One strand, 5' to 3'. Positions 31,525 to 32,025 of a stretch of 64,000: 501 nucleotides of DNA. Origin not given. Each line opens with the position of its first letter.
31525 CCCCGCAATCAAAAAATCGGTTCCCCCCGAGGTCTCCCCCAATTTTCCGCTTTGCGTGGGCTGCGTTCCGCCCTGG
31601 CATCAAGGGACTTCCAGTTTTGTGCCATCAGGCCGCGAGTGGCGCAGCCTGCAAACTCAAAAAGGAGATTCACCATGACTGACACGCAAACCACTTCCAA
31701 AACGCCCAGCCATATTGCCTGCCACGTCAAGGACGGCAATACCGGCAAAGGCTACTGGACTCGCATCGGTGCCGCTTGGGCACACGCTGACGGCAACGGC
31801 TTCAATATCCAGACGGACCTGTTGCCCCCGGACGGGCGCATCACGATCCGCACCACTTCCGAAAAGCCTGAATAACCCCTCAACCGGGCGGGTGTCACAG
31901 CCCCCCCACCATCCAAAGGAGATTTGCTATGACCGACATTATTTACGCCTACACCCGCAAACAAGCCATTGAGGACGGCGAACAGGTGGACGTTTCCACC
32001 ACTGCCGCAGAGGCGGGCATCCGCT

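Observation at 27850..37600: Mosaic ~10-kb accessory island built from truncated mobile-element parts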

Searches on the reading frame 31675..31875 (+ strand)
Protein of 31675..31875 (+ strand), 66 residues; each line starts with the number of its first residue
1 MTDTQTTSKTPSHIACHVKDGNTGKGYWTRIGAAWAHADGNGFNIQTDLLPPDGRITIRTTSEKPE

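Call 12: search_protein_families(library=padloc, proteins=[window:31675-31875:+], max_evalue=0.01)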
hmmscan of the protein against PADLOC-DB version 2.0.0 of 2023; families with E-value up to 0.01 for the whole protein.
window:31675-31875:+ (66 aa): 0 families

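Call 37: search_protein_families(library=phrogs, proteins=[window:31675-31875:+], max_evalue=0.01)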
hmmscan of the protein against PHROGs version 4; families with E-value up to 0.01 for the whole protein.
window:31675-31875:+ (66 aa): 0 families

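Call 39: search_protein_families(library=pfam, proteins=[window:31675-31875:+], max_evalue=5)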
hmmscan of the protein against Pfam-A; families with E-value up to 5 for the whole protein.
window:31675-31875:+ (66 aa): 0 families

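Call 68: search_dna_similar(query=window:31675-31875:+, collection=plasmids, mode=protein, max_rows=12, rows=spread)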
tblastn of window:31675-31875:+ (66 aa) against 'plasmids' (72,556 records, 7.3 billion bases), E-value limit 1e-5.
Records with a match: 28; places in all: 30; records where one place covers at least 80% of the query: 22.
Best place of each record, by identity: <60% 28.
By first word of the organism name: Agrobacterium 5; Mesorhizobium 5; Rhizobium 3; Bradyrhizobium 3; Sinorhizobium 2; Ancylobacter 1; Methylomagnum 1; Methylorubrum 1; Pseudanabaena 1; Xanthobacter 1; and 5 more.
By predicted mobility (MOB-suite, as given by PLSDB): non-mobilizable 16; conjugative 7; mobilizable 5.
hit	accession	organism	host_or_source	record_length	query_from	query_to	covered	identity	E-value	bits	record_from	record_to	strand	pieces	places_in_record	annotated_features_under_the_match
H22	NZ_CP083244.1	Ancylobacter polymorphus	activated sludge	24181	1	64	97%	46.9%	7e-10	59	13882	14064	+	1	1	hypothetical protein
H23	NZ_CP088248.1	Methylorubrum sp. B1-46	single cell,human skin swab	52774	11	66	85%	51.8%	9e-10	59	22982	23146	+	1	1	hypothetical protein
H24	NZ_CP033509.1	Mesorhizobium jarvisii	Lotus corniculatus,cell culture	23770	1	59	89%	47.5%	3e-10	60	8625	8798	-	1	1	hypothetical protein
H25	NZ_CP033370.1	Mesorhizobium loti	Lotus sp.,cell culture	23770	4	59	85%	50.0%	5e-10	60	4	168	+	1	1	hypothetical protein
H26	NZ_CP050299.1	Mesorhizobium huakuii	Oxytropis kamtschatica,cell ...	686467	1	59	89%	44.8%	3e-9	57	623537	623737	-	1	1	hypothetical protein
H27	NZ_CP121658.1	Rhizobium sp. CB3171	Calliandra calothyrsus,cell culture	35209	2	59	88%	44.8%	7e-10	59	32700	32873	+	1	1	hypothetical protein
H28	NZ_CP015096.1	Salipiger abyssi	single cell,marine seawater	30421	8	64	86%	44.3%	2e-6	50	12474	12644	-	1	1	hypothetical protein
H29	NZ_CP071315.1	Rhizobium sp. X9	cell culture,polluted mud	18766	5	59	83%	42.9%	2e-8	55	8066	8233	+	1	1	hypothetical protein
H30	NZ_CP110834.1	Agrobacterium sp. 13-2099-1-2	quaking aspen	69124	5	59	83%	41.8%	2e-6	49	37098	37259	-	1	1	hypothetical protein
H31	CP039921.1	Agrobacterium tumefaciens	-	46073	5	61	86%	38.6%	3e-6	49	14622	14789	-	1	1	hypothetical protein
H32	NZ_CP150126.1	Bradyrhizobium ottawaense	Glycine max cv. AC Orford,cell ...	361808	18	59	64%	50.0%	2e-6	50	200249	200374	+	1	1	hypothetical protein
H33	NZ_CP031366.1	Rhizobium sp. ZX09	cell culture,soil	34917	25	59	53%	51.4%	2e-6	50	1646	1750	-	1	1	hypothetical protein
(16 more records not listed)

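Call 101: search_protein_families(library=ncbifam, proteins=[window:31675-31875:+], max_evalue=0.001)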
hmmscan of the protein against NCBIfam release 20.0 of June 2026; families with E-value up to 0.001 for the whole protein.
window:31675-31875:+ (66 aa): 0 families
